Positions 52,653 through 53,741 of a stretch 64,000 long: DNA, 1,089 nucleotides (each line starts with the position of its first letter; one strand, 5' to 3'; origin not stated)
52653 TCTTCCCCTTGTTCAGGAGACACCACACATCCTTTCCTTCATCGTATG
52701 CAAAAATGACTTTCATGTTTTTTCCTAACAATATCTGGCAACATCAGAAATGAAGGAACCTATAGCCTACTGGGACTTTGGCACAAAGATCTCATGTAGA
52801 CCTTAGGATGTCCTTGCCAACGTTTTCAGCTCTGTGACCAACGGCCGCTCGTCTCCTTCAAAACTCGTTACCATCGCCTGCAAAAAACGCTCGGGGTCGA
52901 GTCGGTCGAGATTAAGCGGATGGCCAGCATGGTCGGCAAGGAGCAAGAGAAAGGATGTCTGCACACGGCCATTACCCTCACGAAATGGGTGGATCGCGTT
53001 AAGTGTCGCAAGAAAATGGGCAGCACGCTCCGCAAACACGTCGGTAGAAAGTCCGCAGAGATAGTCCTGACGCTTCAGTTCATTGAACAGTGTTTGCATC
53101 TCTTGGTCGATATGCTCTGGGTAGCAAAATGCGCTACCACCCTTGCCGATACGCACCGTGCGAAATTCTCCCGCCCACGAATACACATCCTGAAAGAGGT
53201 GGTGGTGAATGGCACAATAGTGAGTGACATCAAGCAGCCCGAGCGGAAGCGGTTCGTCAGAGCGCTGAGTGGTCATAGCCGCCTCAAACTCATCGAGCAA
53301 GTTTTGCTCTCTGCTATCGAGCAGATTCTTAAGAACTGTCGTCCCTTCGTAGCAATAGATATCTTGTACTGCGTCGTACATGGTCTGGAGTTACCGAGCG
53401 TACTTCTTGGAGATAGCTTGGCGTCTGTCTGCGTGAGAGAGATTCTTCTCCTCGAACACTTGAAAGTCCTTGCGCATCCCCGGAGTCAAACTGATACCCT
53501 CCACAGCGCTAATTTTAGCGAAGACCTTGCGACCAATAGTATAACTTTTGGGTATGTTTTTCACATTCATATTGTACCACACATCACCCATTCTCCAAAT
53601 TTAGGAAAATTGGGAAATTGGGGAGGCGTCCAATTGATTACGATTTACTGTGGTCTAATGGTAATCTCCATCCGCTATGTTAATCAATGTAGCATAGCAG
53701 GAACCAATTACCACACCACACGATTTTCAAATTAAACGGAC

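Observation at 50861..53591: MITE-bracketed four-gene cassette: small protein - Fic - HExxH protein - 360-aa unknown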

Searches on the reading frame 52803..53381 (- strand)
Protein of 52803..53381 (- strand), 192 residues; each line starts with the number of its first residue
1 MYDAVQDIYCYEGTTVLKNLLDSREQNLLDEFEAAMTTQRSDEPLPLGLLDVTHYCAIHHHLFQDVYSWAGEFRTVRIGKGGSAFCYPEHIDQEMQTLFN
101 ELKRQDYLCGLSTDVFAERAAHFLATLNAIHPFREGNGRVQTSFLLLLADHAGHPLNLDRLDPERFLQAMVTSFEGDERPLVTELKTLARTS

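Call 5: search_protein_families(library=pfam, proteins=[window:52803-53381:-], max_evalue=0.1)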
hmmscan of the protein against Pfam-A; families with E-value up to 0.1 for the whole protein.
window:52803-53381:- (192 aa): 1 family
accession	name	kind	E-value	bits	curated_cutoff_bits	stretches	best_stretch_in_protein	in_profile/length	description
PF02661.23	Fic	-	1.4e-21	77.6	24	1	50-147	2-91/93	Fic/DOC family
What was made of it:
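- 52803..53381 (-): Class I-type Fic protein (192 aa) with motif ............. The second arginine of the canonical motif is replaced by Thr. Pfam Fic 1.4e-21 (call 5).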

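Call 6: search_protein_families(library=ncbifam, proteins=[window:52803-53381:-], max_evalue=0.1)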
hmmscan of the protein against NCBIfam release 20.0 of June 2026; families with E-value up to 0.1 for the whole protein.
window:52803-53381:- (192 aa): 5 families
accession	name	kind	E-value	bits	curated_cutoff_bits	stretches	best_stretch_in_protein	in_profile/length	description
NF007672.0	PRK10347.1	equivalog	2.4e-40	138.4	181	1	5-182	8-186/200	putative adenosine monophosphate-protein transferase Fic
NF045983.1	ProtAdnltaseVbhT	equivalog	2.8e-36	125.5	800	1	2-178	3-182/419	type II toxin-antitoxin system protein adenylyltransferase VbhT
NF046029.1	ProtAdlyltaseNmFic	equivalog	4.5e-14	52.6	230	1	55-173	32-140/177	protein adenylyltransferase Fic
TIGR02613.1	mob_myst_B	hypoth_equivalog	1.3e-10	41.4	124.4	1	21-141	23-133/186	mobile mystery protein B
TIGR01550.1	DOC_P1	subfamily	0.0044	17.2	38.65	1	111-155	46-90/122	type II toxin-antitoxin system death-on-curing family toxin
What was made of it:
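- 52803..53381 (-): NCBIfam Fic 2.4e-40 and VbhT 2.8e-36, both below their equivalog cut-offs (call 6).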

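Call 7: search_protein_families(library=padloc, proteins=[window:52803-53381:-], max_evalue=0.1)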
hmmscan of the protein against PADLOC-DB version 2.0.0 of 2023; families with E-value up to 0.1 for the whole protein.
window:52803-53381:- (192 aa): 9 families
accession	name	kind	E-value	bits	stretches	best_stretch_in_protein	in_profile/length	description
PDLC04838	PDC-S04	-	4.7e-71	236.9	1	2-188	12-201/209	-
PDLC04839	PDC-S04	-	2.9e-30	103.5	1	12-182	17-195/205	-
PDLC04842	PDC-S04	-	5.2e-15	53.7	1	55-174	47-156/202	-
PDLC04841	PDC-S04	-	5.2e-14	50.6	1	56-175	146-255/292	-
PDLC05078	PDC-S72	-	6.1e-10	36.7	1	52-146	102-202/377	-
PDLC03963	SoFic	-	9e-08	29.9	1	48-140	113-203/361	-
PDLC04836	PDC-S04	-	1.5e-07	28.9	1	43-140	87-178/244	-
PDLC04837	PDC-S04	-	6.2e-06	23.6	1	41-147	81-180/234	-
PDLC04840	PDC-S04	-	0.00083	17.1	1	54-141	78-166/227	-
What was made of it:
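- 52803..53381 (-): PADLOC PDC-S04 4.7e-71 (call 7).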

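Call 8: search_protein_families(library=phrogs, proteins=[window:52803-53381:-], max_evalue=0.1)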
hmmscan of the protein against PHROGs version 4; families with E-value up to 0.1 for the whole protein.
window:52803-53381:- (192 aa): 5 families
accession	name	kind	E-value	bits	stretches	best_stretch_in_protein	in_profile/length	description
phrog_12747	-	unknown function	3.9e-44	151.8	1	5-181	7-189/211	-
phrog_23170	-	unknown function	1.2e-13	52.2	1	56-165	48-159/191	-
phrog_10690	-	unknown function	1.8e-09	38.1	1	57-163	204-312/346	-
phrog_11900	-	unknown function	3.1e-09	37.7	1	50-182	75-210/230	-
phrog_5978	-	unknown function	8.9e-05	22.7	1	58-140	120-209/364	-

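Call 30: search_solved_structures(query=window:52803-53381:-, max_evalue=0.001, show_alignments=3)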
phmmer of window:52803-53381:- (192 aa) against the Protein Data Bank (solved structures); distinct sequences matched with E-value up to 0.001: 38.
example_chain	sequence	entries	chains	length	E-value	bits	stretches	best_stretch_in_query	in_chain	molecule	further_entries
5jfz_A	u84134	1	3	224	1.2e-30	109.9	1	6-178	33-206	Probable adenosine monophosphate-protein transferase fic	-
5jff_A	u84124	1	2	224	1.5e-30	109.5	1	6-178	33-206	Probable adenosine monophosphate-protein transferase fic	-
3zcb_A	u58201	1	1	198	2.5e-30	108.8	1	2-178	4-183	ADENOSINE MONOPHOSPHATE-PROTEIN TRANSFERASE VBHT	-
3shg_A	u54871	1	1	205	2.6e-30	108.8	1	2-178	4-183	VbhT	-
3zc7_A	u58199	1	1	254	5.1e-30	107.8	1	2-178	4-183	ADENOSINE MONOPHOSPHATE-PROTEIN TRANSFERASE VBHT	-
8wt0_A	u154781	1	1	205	1.5e-27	99.8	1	2-181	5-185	Cell filamentation protein Fic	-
2vza_A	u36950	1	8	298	5.4e-20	75.1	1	9-181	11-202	CELL FILAMENTATION PROTEIN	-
5nh2_A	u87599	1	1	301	5.5e-20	75.1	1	9-181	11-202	Adenosine monophosphate-protein transferase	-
2jk8_A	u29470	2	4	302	5.7e-20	75.1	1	9-181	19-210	PUTATIVE CELL FILAMENTATION PROTEIN (BEPA PROTEIN) | CELL FILAMENTATION PROTEIN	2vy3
4wgj_A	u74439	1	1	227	4e-16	62.5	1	6-181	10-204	BepC protein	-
4lu4_A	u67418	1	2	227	1.4e-14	57.5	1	8-176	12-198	Putative cell filamentation protein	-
4n67_A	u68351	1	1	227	2.6e-14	56.6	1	8-176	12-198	Putative cell filamentation protein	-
4m16_A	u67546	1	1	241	2.7e-13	53.3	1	9-171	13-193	Bartonella effector protein (Bep) substrate of VirB T4SS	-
4nps_A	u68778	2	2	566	1.3e-12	51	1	30-176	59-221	Bartonella effector protein (Bep) substrate of VirB T4SS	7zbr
4py3_A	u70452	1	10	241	9.6e-12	48.2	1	27-188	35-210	Bartonella effector protein (Bep) substrate of VirB T4SS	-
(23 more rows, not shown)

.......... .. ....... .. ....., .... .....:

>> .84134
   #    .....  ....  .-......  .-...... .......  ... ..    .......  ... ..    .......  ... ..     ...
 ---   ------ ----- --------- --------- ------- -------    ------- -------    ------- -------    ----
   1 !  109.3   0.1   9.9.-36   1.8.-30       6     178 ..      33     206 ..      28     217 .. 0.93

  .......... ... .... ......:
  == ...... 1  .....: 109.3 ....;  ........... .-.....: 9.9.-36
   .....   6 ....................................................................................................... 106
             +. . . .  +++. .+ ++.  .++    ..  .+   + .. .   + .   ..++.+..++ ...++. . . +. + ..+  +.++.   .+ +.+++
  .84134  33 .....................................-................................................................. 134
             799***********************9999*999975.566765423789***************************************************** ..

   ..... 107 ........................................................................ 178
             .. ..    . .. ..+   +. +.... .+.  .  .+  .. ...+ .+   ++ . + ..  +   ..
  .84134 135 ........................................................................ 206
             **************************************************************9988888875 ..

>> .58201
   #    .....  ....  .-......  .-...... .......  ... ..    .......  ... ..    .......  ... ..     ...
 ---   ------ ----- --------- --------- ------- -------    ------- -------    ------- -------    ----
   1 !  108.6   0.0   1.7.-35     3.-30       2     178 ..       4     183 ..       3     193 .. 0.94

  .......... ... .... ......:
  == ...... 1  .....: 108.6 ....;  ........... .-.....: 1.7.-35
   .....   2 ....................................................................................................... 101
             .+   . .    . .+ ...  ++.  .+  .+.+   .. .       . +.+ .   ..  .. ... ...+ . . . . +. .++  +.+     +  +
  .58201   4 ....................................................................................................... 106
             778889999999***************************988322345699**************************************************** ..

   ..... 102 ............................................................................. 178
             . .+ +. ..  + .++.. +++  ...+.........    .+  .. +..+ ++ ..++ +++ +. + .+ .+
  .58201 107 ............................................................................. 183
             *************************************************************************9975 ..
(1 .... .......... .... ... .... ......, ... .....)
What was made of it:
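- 52803..53381 (-): PDB EcFicT 5jfz and VbhT 3shg about 1e-30 (call 30).
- On Class I Fic toxin-antitoxin (FicTA): PDB 5jfz and 3shg about 1e-30 over residues 2-178 (call 30).
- Closest known: Class I Fic toxin-antitoxin modules. Same: About 190-aa single-domain Fic of the same subfamily: PDB 5jfz and 3shg at E about 1e-30 (call 30), NCBIfam Fic and VbhT models (call 6).
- Fic family assignment: calls 5, 6, 7, 30.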

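Call 38: find_related_loci(query=window:52803-53381:-, collection=metagenome_contigs, flank=5000)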
Query window:52803-53381:- (192 aa) in metagenome_contigs; peptide patterns used: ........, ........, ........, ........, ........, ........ (x = any residue, [..] = any of these).
600 stretches matched a pattern (row limit reached: there are more); 561 encode a relative of the query (tblastn E <= 1e-3); the best 80 are kept; 80 distinct loci.
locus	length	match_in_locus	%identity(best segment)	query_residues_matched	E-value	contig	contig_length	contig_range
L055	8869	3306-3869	80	1-188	2e-102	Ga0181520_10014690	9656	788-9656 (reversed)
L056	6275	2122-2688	71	1-189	5e-92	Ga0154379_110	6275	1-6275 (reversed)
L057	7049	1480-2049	68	1-190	7e-87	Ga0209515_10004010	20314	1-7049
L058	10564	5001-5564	66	1-188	1e-82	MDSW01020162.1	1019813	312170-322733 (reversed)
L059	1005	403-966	64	1-188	8e-88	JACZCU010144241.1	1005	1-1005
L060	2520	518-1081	62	1-188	3e-77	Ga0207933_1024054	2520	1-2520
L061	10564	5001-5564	60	1-188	8e-75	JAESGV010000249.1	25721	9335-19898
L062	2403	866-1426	65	2-188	4e-75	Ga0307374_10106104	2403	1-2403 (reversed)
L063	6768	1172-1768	57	1-192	8e-73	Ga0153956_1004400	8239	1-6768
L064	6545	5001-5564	63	1-188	3e-71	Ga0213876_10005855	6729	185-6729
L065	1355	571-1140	57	1-190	1e-74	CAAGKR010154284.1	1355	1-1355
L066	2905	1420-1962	60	1-181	1e-69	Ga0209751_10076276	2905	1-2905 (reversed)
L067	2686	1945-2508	57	1-188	9e-69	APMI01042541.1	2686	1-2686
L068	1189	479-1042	53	1-188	4e-71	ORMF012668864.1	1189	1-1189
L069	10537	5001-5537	60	10-188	3e-66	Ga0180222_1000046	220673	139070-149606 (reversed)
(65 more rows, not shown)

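Call 67: search_dna_similar(query=window:52803-53381:-, collection=plasmids, mode=protein, max_rows=15)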
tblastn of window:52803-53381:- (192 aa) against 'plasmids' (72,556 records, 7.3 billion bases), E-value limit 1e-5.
Records with a match: 2062; places in all: 2165; records where one place covers at least 80% of the query: 1486.
Best place of each record, by identity: 60-80% 1; <60% 2061.
By first word of the organism name: Enterococcus 784; Acinetobacter 276; Lactococcus 100; Rhodococcus 92; Bacillus 89; Campylobacter 78; Xanthomonas 60; Sinorhizobium 47; Klebsiella 33; Prescottella 31; and 142 more.
By predicted mobility (MOB-suite, as given by PLSDB): mobilizable 934; non-mobilizable 580; conjugative 548.
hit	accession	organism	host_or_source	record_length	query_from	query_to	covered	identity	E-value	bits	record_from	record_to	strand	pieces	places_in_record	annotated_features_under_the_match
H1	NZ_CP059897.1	Ciceribacter thiooxidans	mixed culture,soil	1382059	1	185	96%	59.5%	2e-64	221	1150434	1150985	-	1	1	none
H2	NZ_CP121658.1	Rhizobium sp. CB3171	Calliandra calothyrsus,cell culture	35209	1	191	99%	56.7%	9e-64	219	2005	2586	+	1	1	Fic family protein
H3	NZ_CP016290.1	Rhizobium leguminosarum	Vavilovia formosa,cell culture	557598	1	183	95%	59.0%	8e-66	225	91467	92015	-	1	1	Fic family protein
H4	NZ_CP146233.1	Pararoseomonas sp. SCSIO 73927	sediment,marine sediment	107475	1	188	98%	56.9%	3e-62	214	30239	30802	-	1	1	Fic family protein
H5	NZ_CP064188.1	Rhizobium sp. 007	Onobrychis viciifolia,cell culture,root ...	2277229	1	183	95%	56.8%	4e-59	206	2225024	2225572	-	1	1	none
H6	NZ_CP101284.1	Phenylobacterium sp. LH3H17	-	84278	2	188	97%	54.0%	1e-63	218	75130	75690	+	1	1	Fic family protein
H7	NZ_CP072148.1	Rhizobium sp. K1/93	Himalayan blackberry,cell culture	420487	1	181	94%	55.8%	4e-57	200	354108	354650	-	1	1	Fic family protein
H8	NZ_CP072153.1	Rhizobium sp. K15/93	Himalayan blackberry,cell culture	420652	1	181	94%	55.8%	4e-57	200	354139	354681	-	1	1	Fic family protein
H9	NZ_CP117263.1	Rhizobium tumorigenes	Rubus sp.,pure bacterial culture,Aerial ...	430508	1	181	94%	55.8%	4e-57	200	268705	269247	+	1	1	Fic family protein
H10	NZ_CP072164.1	Rhizobium sp. B21/90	Himalayan blackberry,cell culture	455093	1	181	94%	55.8%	4e-57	200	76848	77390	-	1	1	Fic family protein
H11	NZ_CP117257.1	Rhizobium tumorigenes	Rubus sp.,pure bacterial culture,Aerial ...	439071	1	181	94%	55.2%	1e-56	198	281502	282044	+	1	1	Fic family protein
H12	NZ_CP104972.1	Phyllobacterium zundukense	Vicia costata,cell culture,root nodule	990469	1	182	95%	54.9%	1e-59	207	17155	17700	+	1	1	Fic family protein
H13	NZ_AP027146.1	Methylocystis iwaonis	-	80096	2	188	97%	52.9%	1e-58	204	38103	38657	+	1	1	Fic family protein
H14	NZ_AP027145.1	Methylocystis iwaonis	-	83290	2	188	97%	52.9%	1e-58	204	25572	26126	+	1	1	Fic family protein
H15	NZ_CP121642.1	Rhizobium sp. CC1099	Onobrychis viciifolia,cell culture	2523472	1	179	93%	55.3%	2e-55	195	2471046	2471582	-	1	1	none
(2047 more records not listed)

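Call 69: get_annotated_region(hit=H2, flank=2500)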
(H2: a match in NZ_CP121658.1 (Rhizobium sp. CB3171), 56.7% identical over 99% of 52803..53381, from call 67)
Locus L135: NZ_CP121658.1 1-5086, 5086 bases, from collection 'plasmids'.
description: Rhizobium sp. CB3171 plasmid pCB3171_6, complete sequence
organism: Rhizobium sp. CB3171 (NCBI taxid 3039157)
taxonomy: Bacteria; Pseudomonadota; Alphaproteobacteria; Hyphomicrobiales; Rhizobiaceae; Rhizobium; Rhizobium sp. CB3171
host: -; source: Calliandra calothyrsus,cell culture; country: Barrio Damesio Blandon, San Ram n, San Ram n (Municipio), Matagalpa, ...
typing (MOB-suite, as given by PLSDB): non-mobilizable
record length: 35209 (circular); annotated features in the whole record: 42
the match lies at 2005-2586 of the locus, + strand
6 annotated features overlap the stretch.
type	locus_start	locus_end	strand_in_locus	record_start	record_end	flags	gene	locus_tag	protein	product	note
CDS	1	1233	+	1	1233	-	-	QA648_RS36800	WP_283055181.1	replication initiator protein A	-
CDS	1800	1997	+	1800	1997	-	-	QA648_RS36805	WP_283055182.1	hypothetical protein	-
CDS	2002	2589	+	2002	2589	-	-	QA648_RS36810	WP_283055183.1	Fic family protein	-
CDS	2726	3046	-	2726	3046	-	-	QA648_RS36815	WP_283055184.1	hypothetical protein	-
CDS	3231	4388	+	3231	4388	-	mobQ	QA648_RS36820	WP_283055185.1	MobQ family relaxase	-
CDS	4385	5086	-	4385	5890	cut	-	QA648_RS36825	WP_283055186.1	type IV secretory system conjugative DNA transfer family protein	-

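Call 70: get_annotated_region(hit=H6, flank=2500)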
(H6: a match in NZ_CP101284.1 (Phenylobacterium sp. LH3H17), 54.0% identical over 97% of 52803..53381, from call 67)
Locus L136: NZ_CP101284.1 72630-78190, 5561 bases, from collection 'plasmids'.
description: Phenylobacterium sp. LH3H17 plasmid pA, complete sequence
organism: Phenylobacterium sp. LH3H17 (NCBI taxid 2903901)
taxonomy: Bacteria; Pseudomonadota; Alphaproteobacteria; Caulobacterales; Caulobacteraceae; Phenylobacterium; Phenylobacterium sp. LH3H17
host: -; source: -; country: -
typing (MOB-suite, as given by PLSDB): non-mobilizable; replicon rep_cluster_691; mating-pair formation MPF_T
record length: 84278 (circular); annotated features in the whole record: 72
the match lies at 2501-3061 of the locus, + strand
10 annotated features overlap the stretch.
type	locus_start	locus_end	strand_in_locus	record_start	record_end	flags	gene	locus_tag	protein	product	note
CDS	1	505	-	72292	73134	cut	-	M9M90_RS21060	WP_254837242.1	DUF4118 domain-containing protein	-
CDS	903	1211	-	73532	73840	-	-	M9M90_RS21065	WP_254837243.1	hypothetical protein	-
CDS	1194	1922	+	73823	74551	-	trbB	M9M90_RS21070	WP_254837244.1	P-type conjugative transfer ATPase TrbB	-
CDS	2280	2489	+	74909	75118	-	-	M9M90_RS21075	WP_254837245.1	hypothetical protein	-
CDS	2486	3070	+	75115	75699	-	-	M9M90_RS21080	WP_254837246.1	Fic family protein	-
CDS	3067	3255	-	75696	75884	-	-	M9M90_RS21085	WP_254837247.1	ribbon-helix-helix protein, CopG family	-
CDS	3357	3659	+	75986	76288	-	-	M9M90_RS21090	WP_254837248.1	multiubiquitin domain-containing protein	-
CDS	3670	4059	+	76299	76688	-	-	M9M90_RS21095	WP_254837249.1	E2/UBC family protein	-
CDS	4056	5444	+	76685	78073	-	-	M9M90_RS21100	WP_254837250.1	ThiF family adenylyltransferase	-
CDS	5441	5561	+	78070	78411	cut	-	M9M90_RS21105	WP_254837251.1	DUF6527 family protein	-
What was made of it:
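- Closest known: Class I Fic toxin-antitoxin modules. Same: Found on plasmids (calls 69, 70).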

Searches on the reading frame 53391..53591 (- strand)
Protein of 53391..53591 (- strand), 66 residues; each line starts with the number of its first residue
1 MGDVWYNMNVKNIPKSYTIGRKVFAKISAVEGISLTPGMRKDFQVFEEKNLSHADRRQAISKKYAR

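Call 5: search_protein_families(library=pfam, proteins=[window:53391-53591:-], max_evalue=0.1)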
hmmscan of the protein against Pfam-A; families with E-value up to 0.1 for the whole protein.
window:53391-53591:- (66 aa): 1 family
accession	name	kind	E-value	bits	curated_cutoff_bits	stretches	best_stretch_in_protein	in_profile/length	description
PF08557.15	Lipid_DES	-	0.056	13.3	23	1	40-64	2-25/37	Sphingolipid Delta4-desaturase (DES)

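Call 6: search_protein_families(library=ncbifam, proteins=[window:53391-53591:-], max_evalue=0.1)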
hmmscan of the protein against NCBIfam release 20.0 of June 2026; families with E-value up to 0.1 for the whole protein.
window:53391-53591:- (66 aa): 0 families

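Call 7: search_protein_families(library=padloc, proteins=[window:53391-53591:-], max_evalue=0.1)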
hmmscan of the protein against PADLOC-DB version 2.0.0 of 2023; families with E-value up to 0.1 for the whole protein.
window:53391-53591:- (66 aa): 0 families

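Call 8: search_protein_families(library=phrogs, proteins=[window:53391-53591:-], max_evalue=0.1)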
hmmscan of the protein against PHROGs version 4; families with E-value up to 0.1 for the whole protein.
window:53391-53591:- (66 aa): 0 families

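Call 29: search_solved_structures(query=window:53391-53591:-, max_evalue=10, show_alignments=3)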
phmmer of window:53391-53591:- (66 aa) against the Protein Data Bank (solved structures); distinct sequences matched with E-value up to 10: 1.
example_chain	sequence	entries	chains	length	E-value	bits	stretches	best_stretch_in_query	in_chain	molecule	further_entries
2mp4_A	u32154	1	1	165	0.97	13.2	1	17-65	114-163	Actin-depolymerizing factor 1, isoforms a/b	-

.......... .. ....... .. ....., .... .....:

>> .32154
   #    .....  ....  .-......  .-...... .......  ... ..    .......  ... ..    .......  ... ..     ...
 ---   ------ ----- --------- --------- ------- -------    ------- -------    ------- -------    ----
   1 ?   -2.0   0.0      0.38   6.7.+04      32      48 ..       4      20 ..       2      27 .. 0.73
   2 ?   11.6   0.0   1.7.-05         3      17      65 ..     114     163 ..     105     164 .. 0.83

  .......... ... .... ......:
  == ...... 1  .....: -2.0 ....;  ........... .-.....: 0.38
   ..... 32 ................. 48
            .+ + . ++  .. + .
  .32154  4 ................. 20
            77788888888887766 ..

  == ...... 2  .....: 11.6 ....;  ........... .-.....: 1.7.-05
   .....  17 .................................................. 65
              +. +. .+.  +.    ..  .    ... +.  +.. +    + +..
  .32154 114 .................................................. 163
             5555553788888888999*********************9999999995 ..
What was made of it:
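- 53391..53591 (-): FicA-like small ORF (66 aa, probably 59 aa from Met8 at 53570) with the conserved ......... helix and a C-terminal RR. No hit in Pfam, NCBIfam or PDB by sequence (calls 5, 6, 29).
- Closest known: Class I Fic toxin-antitoxin modules. Different: The small ORF is not detected by Pfam, NCBIfam or PDB sequence searches (calls 5, 6, 29).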

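Call 68: search_dna_similar(query=window:53391-53591:-, collection=plasmids, mode=protein, max_rows=15, max_evalue=0.01)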
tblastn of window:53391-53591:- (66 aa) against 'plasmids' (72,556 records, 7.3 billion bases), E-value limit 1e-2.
Records with a match: 1; places in all: 1; records where one place covers at least 80% of the query: 1.
Best place of each record, by identity: <60% 1.
By first word of the organism name: Rhizobium 1.
By predicted mobility (MOB-suite, as given by PLSDB): conjugative 1.
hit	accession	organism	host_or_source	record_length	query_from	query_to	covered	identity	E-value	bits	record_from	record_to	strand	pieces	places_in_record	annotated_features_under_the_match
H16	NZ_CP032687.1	Rhizobium sp. CCGE531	Phaseolus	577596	10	64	83%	34.5%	3e-5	46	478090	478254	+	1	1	hypothetical protein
